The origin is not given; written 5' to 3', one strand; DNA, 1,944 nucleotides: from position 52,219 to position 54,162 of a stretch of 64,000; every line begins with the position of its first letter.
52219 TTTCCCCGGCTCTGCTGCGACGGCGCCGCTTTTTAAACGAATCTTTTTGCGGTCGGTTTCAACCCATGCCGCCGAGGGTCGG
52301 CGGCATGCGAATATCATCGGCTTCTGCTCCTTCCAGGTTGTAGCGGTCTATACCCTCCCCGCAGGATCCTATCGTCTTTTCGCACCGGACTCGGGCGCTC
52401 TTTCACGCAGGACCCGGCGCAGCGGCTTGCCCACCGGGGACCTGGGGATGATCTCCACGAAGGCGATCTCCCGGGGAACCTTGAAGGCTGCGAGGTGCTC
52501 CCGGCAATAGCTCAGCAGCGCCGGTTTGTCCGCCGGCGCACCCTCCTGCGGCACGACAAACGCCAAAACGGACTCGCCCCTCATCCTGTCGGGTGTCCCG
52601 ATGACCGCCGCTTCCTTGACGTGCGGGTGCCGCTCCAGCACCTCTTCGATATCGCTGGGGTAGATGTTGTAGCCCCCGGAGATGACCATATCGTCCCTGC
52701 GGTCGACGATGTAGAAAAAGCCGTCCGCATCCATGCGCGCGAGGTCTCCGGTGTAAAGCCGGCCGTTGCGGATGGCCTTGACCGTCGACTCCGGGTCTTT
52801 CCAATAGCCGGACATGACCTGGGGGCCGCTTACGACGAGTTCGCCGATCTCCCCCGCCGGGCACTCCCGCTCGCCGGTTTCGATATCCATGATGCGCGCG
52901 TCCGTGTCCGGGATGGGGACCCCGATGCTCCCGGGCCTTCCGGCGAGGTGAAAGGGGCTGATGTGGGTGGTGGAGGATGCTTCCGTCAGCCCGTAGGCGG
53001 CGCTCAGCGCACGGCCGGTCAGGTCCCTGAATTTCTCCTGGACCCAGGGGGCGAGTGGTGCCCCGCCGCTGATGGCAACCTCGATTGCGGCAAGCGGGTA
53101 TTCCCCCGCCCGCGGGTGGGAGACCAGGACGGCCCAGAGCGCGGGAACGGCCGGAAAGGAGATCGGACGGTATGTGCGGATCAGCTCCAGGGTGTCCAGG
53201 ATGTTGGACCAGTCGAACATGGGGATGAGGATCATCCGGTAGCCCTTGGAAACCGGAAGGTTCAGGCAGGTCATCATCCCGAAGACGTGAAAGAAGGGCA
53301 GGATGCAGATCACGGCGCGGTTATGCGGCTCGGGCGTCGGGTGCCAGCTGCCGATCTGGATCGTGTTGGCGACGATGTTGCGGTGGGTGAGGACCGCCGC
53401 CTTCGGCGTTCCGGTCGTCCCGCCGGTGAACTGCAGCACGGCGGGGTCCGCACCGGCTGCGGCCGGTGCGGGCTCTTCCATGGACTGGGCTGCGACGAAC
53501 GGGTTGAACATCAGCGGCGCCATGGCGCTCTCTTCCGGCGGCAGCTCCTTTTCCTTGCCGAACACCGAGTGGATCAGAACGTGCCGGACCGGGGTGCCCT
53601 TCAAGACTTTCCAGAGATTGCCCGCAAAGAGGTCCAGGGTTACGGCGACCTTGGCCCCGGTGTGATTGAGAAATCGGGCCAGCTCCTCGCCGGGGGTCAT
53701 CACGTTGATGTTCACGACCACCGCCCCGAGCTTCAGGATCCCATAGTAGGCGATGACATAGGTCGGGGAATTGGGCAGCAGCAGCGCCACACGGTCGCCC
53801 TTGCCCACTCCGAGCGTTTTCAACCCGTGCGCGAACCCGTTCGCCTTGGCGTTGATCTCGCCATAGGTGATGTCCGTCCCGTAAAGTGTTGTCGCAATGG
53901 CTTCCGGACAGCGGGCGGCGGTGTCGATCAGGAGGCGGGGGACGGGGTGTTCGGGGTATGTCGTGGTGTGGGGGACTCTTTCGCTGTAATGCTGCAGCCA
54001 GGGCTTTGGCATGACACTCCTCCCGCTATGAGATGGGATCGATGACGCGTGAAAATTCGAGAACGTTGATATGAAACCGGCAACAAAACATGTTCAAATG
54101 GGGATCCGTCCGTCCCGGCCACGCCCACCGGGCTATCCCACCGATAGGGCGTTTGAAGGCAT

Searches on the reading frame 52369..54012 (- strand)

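Call 56: search_protein_families(library=pfam, proteins=[window:52369-54012:-], max_evalue=0.00001)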
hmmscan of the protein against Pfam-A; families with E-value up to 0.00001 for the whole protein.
window:52369-54012:- (547 aa): 2 families
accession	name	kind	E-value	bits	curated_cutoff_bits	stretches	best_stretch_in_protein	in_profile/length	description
PF00501.34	AMP-binding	-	2.8e-91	306.6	29.9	1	31-404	4-384/384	AMP-binding enzyme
PF13193.12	AMP-binding_C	-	2e-20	73.9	24.5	1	455-529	2-76/76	AMP-binding enzyme C-terminal domain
